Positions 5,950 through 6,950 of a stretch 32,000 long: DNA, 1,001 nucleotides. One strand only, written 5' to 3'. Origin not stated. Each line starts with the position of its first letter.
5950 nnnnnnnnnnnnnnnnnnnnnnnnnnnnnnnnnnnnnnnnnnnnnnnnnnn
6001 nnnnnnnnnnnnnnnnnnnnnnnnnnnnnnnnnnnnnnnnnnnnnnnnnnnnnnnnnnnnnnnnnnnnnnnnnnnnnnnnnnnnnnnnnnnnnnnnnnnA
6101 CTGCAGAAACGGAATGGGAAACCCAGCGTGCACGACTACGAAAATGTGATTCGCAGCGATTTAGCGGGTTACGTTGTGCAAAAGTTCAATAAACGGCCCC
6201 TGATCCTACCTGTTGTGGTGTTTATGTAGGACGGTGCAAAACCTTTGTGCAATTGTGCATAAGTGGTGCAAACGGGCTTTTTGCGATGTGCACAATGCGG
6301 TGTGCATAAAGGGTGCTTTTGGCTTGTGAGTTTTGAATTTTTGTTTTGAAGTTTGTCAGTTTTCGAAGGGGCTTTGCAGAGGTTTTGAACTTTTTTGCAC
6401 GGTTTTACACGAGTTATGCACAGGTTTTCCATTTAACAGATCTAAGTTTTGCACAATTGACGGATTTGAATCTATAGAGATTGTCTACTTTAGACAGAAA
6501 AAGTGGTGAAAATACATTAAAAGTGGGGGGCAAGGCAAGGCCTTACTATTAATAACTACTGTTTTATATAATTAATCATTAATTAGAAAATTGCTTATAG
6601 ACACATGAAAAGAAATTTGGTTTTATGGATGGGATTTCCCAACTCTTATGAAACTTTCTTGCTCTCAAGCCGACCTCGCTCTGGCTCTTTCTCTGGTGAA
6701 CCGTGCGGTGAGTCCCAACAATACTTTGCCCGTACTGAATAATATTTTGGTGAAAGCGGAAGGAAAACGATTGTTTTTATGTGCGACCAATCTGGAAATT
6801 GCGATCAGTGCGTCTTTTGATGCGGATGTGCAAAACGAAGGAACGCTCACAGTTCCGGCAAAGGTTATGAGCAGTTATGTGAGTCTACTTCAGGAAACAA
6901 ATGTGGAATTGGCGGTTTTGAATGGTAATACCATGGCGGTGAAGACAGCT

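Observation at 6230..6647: Probable oriC upstream of dnaN, built from a variant DnaA box (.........) in two opposed arrays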

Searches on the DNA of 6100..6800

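Call 37: search_rna_families(source=window, start=6100, end=6800, threshold=evalue, max_evalue=1)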
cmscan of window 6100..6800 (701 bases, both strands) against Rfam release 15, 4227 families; matches with E-value up to 1: 1.
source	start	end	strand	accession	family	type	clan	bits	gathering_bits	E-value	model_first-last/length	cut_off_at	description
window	6616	6701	+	RF02172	RFPL3-AS1_2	Gene; lncRNA;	-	16.2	40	0.13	1-71/71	no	RFPL3 antisense RNA 1 conserved region 2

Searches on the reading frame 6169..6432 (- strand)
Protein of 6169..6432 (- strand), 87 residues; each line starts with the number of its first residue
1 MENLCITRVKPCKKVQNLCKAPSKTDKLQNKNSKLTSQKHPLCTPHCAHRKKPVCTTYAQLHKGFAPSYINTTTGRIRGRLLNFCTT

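Call 5: search_protein_families(library=pfam, proteins=[window:6169-6432:-])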
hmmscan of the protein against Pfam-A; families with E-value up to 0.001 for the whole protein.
window:6169-6432:- (87 aa): 0 families
